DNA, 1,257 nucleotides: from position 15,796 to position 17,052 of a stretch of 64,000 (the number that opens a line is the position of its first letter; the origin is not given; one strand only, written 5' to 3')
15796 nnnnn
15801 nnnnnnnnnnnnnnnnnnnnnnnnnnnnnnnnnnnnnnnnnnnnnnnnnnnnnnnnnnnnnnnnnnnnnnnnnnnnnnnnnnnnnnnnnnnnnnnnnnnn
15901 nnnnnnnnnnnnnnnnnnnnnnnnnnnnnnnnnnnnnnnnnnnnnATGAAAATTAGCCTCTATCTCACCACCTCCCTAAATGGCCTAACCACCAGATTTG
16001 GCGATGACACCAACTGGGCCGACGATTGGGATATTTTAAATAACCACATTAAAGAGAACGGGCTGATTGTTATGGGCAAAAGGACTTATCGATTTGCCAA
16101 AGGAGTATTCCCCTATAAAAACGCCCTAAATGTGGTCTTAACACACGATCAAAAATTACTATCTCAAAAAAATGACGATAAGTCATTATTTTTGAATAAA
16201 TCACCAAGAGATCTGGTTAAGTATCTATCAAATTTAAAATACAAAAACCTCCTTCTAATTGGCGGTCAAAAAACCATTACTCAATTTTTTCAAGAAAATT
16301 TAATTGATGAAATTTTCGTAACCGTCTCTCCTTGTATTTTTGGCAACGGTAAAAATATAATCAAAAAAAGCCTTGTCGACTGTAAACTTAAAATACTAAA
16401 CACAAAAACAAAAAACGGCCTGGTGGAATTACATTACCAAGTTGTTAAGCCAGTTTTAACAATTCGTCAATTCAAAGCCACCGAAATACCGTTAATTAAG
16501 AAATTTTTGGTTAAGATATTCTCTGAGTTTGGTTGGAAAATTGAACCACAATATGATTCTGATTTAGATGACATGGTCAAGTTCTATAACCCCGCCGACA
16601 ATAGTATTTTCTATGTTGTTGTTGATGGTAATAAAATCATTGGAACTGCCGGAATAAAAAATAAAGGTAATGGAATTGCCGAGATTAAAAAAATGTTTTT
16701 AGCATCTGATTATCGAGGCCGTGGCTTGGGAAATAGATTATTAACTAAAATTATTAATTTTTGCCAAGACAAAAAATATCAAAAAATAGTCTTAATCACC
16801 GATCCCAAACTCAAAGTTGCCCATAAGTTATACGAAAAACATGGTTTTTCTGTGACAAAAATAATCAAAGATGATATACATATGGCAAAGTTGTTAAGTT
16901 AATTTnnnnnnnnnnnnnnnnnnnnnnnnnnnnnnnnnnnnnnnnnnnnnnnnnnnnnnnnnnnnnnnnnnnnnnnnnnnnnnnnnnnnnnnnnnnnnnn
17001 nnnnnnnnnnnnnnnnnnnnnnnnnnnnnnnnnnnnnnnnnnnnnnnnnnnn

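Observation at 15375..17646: Four-gene accessory cassette (RHH antitoxin, RelE toxin, DHFR-like/GNAT fusion, PIG-L deacetylase) between adk and infA, where map normally sits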

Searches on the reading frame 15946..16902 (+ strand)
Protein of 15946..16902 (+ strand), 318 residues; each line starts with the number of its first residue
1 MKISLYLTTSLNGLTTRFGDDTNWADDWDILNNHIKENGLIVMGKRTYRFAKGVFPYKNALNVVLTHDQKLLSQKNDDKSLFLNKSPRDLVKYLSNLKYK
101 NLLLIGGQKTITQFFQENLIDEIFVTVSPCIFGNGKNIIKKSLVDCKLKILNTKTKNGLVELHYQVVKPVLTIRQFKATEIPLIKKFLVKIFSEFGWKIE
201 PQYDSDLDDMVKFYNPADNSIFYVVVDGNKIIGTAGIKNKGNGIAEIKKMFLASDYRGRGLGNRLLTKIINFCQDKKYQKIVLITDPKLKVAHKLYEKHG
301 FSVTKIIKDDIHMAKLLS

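Call 3: search_protein_families(library=pfam, proteins=[window:15946-16902:+], max_evalue=0.1)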
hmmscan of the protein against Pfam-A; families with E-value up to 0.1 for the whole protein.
window:15946-16902:+ (318 aa): 13 families
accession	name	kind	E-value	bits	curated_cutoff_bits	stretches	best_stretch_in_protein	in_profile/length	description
PF00583.31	Acetyltransf_1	-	2.2e-18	67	20.7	1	205-301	15-116/116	Acetyltransferase (GNAT) family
PF13508.13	Acetyltransf_7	-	8.1e-16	58.6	27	1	219-302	2-83/84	Acetyltransferase (GNAT) domain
PF13673.13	Acetyltransf_10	-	1.7e-12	47.9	23.6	1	217-304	28-110/128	Acetyltransferase (GNAT) domain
PF01872.23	RibD_C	-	2.3e-10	41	24.1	1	8-153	8-188/197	RibD C-terminal domain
PF13302.13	Acetyltransf_3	-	2.2e-06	28.8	25.4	1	201-301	31-137/138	Acetyltransferase (GNAT) domain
PF13420.13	Acetyltransf_4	-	9.3e-05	22.9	24.3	1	207-309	37-142/155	Acetyltransferase (GNAT) domain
PF00186.24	DHFR_1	-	0.00042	20.5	25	1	37-116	36-106/159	Dihydrofolate reductase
PF08445.16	FR47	-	0.00064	20.1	22.1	1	245-303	22-79/86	FR47-like protein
PF14542.12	Acetyltransf_CG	-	0.00074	20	30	1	222-279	2-59/80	GCN5-related N-acetyl-transferase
PF17013.11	Acetyltransf_15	-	0.0027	17.6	35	1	239-305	67-140/210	Putative acetyl-transferase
PF13523.12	Acetyltransf_8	-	0.0031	17.6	27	1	254-307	89-143/145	Acetyltransferase (GNAT) domain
PF23209.2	IDM1_C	-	0.0049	17.4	33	1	222-302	33-113/140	Increased DNA methylation 1, C-terminal domain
PF13527.13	Acetyltransf_9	-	0.046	14.2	25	0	173-302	2-125/127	Acetyltransferase (GNAT) domain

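Call 4: search_protein_families(library=ncbifam, proteins=[window:15946-16902:+], max_evalue=0.1)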
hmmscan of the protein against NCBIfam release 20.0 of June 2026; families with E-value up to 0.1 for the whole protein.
window:15946-16902:+ (318 aa): 32 families (the best 25 are shown)
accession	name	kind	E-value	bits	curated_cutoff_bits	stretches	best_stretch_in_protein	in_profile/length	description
TIGR01575.1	rimI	equivalog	3.1e-11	43.5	86.4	1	218-308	30-119/132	ribosomal protein S18-alanine N-acetyltransferase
NF040503.1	resist_ArsN1a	equivalog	1.6e-09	37.7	170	1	210-305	37-137/159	arsinothricin resistance N-acetyltransferase ArsN1 family A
NF005840.0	PRK07757.1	equivalog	3.5e-08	33.5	154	1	222-304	44-121/153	N-acetyltransferase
NF000360.1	sat4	exception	5.6e-08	33.1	380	1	208-306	61-158/180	streptothricin N-acetyltransferase Sat4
NF033078.2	AAC_6p_Ia_fam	equivalog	3.1e-07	30.4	265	1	186-289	19-120/181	AAC(6')-Ia family aminoglycoside 6'-N-acetyltransferase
TIGR01508.1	rib_reduct_arch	equivalog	3.9e-07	29.5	186.45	1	89-136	127-173/210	2,5-diamino-6-(ribosylamino)-4(3H)-pyrimidinone 5'-phosphate reductase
NF040501.1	resist_ArsN2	equivalog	5.8e-07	29.2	125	1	220-303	24-103/133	arsenic resistance N-acetyltransferase ArsN2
TIGR03448.1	mycothiol_MshD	equivalog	4.6e-06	26.2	163.1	1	224-304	203-288/294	mycothiol synthase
NF033150.1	AAC_6p_A49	exception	5.2e-06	26.3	410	1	220-290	52-122/184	aminoglycoside 6'-N-acetyltransferase AacA49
NF053587.1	SpmdActasePaiA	equivalog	3.6e-05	23.6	250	1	235-304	81-150/172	spermidine/spermine N(1)-acetyltransferase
NF047533.1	LBL_2463_fam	subfamily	7.1e-05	22.6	110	1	242-311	78-147/177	LBL_2463 family protein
NF008212.0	PRK10975.1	equivalog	8.8e-05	22.4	219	1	219-305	138-224/232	dTDP-4-amino-4,6-dideoxy-D-galactose acyltransferase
NF005921.0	PRK07922.1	equivalog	0.00012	21.7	180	1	209-303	37-125/170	amino-acid N-acetyltransferase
TIGR00124.1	cit_ly_ligase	equivalog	0.0002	20.5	262.1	1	220-305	31-108/335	[citrate (pro-3S)-lyase] ligase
NF033868.0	trim_DfrA36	exception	0.00042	20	360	1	1-135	1-131/170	trimethoprim-resistant dihydrofolate reductase DfrA36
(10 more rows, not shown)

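Call 6: find_encoding_contigs(protein=window:15946-16902:+, flank=10000, max_places=10)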
Protein window:15946-16902:+ (318 aa): 2 contigs read that carry it; 1 place shown.
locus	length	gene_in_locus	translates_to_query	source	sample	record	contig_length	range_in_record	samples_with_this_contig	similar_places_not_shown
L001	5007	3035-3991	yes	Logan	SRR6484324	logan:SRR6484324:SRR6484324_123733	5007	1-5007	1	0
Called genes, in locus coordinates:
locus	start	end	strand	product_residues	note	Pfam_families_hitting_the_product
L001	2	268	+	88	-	?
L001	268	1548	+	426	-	PF00344:SecY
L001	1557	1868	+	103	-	-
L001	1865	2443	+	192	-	PF13238:AAA_18 (weak), PF00406:ADK, PF13207:AAA_17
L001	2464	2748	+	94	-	-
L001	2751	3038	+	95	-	-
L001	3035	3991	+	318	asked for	PF01872:RibD_C, PF13302:Acetyltransf_3 (weak), PF00583:Acetyltransf_1, PF13673:Acetyltransf_10, PF13508:Acetyltransf_7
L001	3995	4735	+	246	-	PF02585:PIG-L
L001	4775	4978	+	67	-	PF01176:eIF-1a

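Call 16: search_solved_structures(query=window:15946-16902:+, max_evalue=0.01)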
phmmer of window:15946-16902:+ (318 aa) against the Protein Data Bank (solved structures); distinct sequences matched with E-value up to 0.01: 36.
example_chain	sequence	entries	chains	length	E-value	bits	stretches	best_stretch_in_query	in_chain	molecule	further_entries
1cz3_A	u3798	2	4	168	2.3e-17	66.5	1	33-167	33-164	DIHYDROFOLATE REDUCTASE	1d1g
3d8p_A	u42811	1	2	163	1.1e-10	44.5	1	183-304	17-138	acetyltransferase of GNAT family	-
2q7b_A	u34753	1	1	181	1.2e-08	37.9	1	207-311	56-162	Acetyltransferase, GNAT family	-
3jtw_A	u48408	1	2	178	2.2e-08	37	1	39-165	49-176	Dihydrofolate reductase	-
2bl9_A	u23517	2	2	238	3.1e-07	33.2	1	19-126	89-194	DIHYDROFOLATE REDUCTASE-THYMIDYLATE SYNTHASE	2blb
2gd9_A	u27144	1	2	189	4.1e-07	32.8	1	75-164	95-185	Hypothetical protein yyaP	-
2bla_A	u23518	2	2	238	4.2e-07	32.8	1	19-126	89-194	DIHYDROFOLATE REDUCTASE-THYMIDYLATE SYNTHASE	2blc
8iym_A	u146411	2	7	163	1.9e-06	30.7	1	221-303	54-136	N-acetyltransferase domain-containing protein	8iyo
3pp9_A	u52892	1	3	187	4.1e-06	29.6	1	206-303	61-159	Putative streptothricin acetyltransferase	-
1j3i_A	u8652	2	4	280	7.8e-06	28.6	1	28-126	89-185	Bifunctional dihydrofolate reductase-thymidylate synthase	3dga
2xw7_A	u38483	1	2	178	9.4e-06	28.4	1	6-140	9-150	DIHYDROFOLATE REDUCTASE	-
6ao7_A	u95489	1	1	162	1.2e-05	28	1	222-309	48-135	Acetyltransferase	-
1j3j_A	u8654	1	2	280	1.2e-05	28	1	29-126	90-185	Bifunctional dihydrofolate reductase-thymidylate synthase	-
3um5_A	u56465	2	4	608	1.3e-05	27.9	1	29-126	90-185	Bifunctional dihydrofolate reductase-thymidylate synthase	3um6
1j3k_A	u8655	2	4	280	2.4e-05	27.1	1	29-126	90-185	Bifunctional dihydrofolate reductase-thymidylate synthase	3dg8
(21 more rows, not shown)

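Call 18: find_homologous_proteins(query=window:15946-16902:+, max_evalue=0.00001)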
Query window:15946-16902:+ (318 aa): 2 proteins with E <= 0.00001 among 2006 candidates.
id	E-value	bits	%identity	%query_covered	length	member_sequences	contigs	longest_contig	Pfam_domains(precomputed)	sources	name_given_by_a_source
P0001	2.6e-176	603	100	87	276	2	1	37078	PF13673.14,PF13302.14,PF13508.14,PF01872.23,PF00583.32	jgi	jgi:dihydrofolate reductase/GNAT superfamily N-acetyltransferase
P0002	9.2e-173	592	83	100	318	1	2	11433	PF13673.14,PF13420.14,PF13302.14,PF13508.14,PF01872.23,PF00583.32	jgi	jgi:dihydrofolate reductase/ribosomal protein S18 acetylase RimI-like enzyme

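Call 19: find_encoding_contigs(protein=P0002, flank=10000, max_places=6)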
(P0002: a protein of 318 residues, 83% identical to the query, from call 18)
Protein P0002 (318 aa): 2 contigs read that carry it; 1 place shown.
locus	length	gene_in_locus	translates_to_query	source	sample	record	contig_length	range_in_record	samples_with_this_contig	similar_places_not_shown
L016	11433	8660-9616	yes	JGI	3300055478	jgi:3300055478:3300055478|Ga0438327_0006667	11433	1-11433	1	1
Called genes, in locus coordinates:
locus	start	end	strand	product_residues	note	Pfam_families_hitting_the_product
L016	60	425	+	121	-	PF00237:Ribosomal_L22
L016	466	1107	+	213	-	PF07650:KH_2, PF00189:Ribosomal_S3_C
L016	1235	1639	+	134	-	PF00252:Ribosomal_L16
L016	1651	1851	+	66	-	PF00831:Ribosomal_L29 (faint)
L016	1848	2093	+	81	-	PF00366:Ribosomal_S17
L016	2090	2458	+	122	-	PF00238:Ribosomal_L14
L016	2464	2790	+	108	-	PF00467:KOW (weak), PF17136:ribosomal_L24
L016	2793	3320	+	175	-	PF00281:Ribosomal_L5, PF00673:Ribosomal_L5_C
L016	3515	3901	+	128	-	PF00410:Ribosomal_S8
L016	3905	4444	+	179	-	PF00347:Ribosomal_L6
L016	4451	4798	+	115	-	PF00861:Ribosomal_L18p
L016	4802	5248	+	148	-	PF00333:Ribosomal_S5, PF03719:Ribosomal_S5_C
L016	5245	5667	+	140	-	PF00828:Ribosomal_L27A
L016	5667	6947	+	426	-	PF00344:SecY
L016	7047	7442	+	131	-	PF04480:DUF559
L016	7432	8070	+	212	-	PF00406:ADK, PF02224:Cytidylate_kin (weak), PF13238:AAA_18 (weak), PF01202:SKI (faint), PF13207:AAA_17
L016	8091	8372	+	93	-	-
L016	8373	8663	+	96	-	-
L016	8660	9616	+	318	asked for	PF01872:RibD_C, PF13302:Acetyltransf_3, PF13420:Acetyltransf_4 (weak), PF00583:Acetyltransf_1, PF13673:Acetyltransf_10, PF13508:Acetyltransf_7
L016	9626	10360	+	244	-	PF02585:PIG-L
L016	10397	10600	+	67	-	PF01176:eIF-1a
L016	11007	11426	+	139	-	PF00416:Ribosomal_S13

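Call 29: search_protein_representatives(protein=window:15946-16902:+)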
Query: 318 residues. Proteins with E-value up to 0.001 (for the whole library): 6639; up to 1e-10: 688; up to 1e-30: 5. The best 150 are listed.
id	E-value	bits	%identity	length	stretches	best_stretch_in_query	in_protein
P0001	8.3e-177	603.4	100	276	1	43-318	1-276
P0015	6.6e-37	143.9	46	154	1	171-317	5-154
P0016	2.8e-32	128.7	42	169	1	1-168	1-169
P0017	3.0e-32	128.6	43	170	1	1-168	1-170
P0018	5.6e-32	127.7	40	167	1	1-167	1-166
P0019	4.4e-30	121.5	39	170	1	1-168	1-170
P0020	8.3e-30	120.6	18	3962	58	162-232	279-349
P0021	4.2e-29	118.2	38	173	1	1-165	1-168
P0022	1.2e-27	113.5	44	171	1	1-168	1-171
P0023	4.6e-26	108.3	36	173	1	1-167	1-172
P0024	9.4e-26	107.3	36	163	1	9-168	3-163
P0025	1.5e-24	103.3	39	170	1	1-168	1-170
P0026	1.9e-24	103.0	37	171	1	1-168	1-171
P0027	2.5e-24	102.6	39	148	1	172-316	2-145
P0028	3.0e-24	102.3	35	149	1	173-315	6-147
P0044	4.5e-21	91.9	30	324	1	19-309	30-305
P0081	4.7e-18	82.0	29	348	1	2-302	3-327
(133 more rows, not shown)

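Call 43: find_encoding_contigs(protein=P0015, flank=4000, max_places=2)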
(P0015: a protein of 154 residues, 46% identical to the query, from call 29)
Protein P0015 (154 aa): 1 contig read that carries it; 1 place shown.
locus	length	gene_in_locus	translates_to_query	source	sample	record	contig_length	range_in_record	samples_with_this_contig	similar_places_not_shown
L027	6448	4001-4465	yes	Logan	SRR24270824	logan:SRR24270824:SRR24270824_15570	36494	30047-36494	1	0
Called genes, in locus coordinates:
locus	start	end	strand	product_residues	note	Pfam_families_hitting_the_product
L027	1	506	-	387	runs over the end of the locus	-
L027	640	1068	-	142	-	PF00072:Response_reg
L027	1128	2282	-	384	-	PF00512:HisKA, PF02518:HATPase_c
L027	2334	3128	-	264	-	PF01978:TrmB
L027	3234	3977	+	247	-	PF02585:PIG-L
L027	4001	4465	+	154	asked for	PF13302:Acetyltransf_3 (weak), PF13420:Acetyltransf_4, PF00583:Acetyltransf_1, PF13673:Acetyltransf_10, PF13508:Acetyltransf_7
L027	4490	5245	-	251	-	PF00561:Abhydrolase_1 (weak), PF12697:Abhydrolase_6 (weak)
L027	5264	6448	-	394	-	?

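Call 46: find_encoding_contigs(protein=P0044, flank=4000, max_places=2)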
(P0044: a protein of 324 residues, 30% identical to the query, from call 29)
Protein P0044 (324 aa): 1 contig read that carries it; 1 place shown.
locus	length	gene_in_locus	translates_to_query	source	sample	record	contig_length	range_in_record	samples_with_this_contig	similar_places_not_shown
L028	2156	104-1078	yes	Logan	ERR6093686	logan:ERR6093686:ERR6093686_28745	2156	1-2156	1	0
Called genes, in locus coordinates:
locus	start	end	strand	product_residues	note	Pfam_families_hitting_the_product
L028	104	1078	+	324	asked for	PF01872:RibD_C, PF00583:Acetyltransf_1, PF13673:Acetyltransf_10, PF13508:Acetyltransf_7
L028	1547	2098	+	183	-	-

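Call 67: search_protein_families(library=pfam, proteins=[L016:7047-7442:+], max_evalue=0.01)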
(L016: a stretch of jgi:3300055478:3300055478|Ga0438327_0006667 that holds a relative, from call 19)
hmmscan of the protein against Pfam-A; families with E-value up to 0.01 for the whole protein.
L016:7047-7442:+ (131 aa): 3 families
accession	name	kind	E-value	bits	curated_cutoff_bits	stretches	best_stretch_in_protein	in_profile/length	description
PF04480.18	DUF559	-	1.7e-27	95.9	20.6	1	20-122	4-106/109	Protein of unknown function (DUF559)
PF18741.7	MTES_1575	-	0.0001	22.7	38.2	1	48-121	13-93/96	REase_MTES_1575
PF21598.3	PvuRts1I-like_N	-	0.0004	21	27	1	37-115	24-105/131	Restriction endonuclease PvuRts1 I-like, N-terminal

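Call 68: search_protein_families(library=padloc, proteins=[window:15946-16902:+], max_evalue=0.01)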
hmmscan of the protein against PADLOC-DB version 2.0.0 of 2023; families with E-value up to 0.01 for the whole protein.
window:15946-16902:+ (318 aa): 0 families

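Call 69: find_encoding_contigs(protein=P0027, flank=4000, max_places=3)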
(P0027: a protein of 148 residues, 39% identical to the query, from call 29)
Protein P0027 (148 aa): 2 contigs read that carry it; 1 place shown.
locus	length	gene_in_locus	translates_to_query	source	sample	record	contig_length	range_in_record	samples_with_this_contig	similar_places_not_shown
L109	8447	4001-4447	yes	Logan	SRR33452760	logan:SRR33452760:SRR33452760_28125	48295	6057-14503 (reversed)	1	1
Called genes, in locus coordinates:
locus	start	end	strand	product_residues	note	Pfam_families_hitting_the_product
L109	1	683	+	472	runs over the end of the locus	PF13522:GATase_6, PF13537:GATase_7, PF00156:Pribosyltran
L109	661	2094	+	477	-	PF00464:SHMT, PF00155:Aminotran_1_2 (weak)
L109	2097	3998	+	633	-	PF00551:Formyl_trans_N, PF02844:GARS_N, PF01071:GARS_A, PF02655:ATP-grasp_3 (faint), PF02786:CPSase_L_D2, PF02222:ATP-grasp (weak), PF02843:GARS_C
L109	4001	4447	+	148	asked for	PF13673:Acetyltransf_10, PF00583:Acetyltransf_1, PF13508:Acetyltransf_7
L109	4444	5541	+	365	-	PF00586:AIRS, PF02769:AIRS_C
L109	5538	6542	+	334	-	PF06849:DUF1246, PF02655:ATP-grasp_3, PF06973:DUF1297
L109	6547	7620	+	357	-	PF06849:DUF1246, PF06973:DUF1297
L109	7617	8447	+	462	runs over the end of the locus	PF00206:Lyase_1, PF08328:ASL_C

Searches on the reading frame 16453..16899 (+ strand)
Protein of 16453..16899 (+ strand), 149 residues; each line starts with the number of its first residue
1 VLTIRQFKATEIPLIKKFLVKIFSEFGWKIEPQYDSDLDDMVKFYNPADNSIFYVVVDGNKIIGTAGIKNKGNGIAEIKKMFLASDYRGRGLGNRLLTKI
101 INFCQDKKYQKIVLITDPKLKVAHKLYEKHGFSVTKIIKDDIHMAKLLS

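Call 51: find_related_loci(query=A4, collection=metagenome_contigs, flank=4000)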
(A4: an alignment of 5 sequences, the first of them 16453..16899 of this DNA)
Query A4 (149 aa) in metagenome_contigs; peptide patterns used: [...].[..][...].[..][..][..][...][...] (x = any residue, [..] = any of these).
142 stretches matched a pattern, but none encodes a relative of the query by tblastn (E <= 1e-3).

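Call 58: search_solved_structures(query=A4, max_evalue=1)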
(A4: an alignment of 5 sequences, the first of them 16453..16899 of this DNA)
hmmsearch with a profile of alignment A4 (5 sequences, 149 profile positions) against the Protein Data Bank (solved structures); distinct sequences matched with E-value up to 1: 187 (the best 60 are shown).
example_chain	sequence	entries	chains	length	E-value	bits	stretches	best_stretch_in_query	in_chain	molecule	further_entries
3d8p_A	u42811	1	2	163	5.4e-24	88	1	2-136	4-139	acetyltransferase of GNAT family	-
2q7b_A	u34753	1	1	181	1.1e-17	67.6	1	33-138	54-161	Acetyltransferase, GNAT family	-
8iym_A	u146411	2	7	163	6.7e-14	55.2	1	47-138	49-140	N-acetyltransferase domain-containing protein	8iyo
3pp9_A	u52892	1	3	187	5.3e-13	52.3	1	31-134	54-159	Putative streptothricin acetyltransferase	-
6ao7_A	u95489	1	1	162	1.1e-11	48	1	44-140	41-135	Acetyltransferase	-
6yzz_A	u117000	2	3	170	3.1e-11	46.6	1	43-140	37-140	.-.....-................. 50 | Acyl-CoA N-acyltransferases (NAT) superfamily protein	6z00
3mgd_A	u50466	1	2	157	4.6e-11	46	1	6-137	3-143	Predicted acetyltransferase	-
8osp_A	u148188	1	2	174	2.1e-10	43.9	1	51-135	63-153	N-acetyltransferase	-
1y9k_A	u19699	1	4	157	6.7e-10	42.3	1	45-137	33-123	IAA acetyltransferase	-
4pv6_C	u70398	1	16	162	1.2e-09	41.4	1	50-136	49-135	N-terminal acetyltransferase complex subunit [ARD1]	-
1tiq_A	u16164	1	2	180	1.3e-09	41.3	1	48-135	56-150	Protease synthase and sporulation negative regulatory protein PAI 1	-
3tfy_A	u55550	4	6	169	2.8e-09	40.2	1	71-140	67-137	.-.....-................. 50, NatE catalytic subunit | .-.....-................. 50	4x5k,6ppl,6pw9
2ob0_A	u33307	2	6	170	2.9e-09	40.2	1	71-140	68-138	Human MAK3 homolog | N-acetyltransferase 13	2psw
6wf3_A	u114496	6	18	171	2.9e-09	40.2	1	71-140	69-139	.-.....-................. 50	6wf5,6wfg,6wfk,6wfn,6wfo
1yx0_A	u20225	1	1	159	3.7e-09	39.8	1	52-148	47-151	hypothetical protein ysnE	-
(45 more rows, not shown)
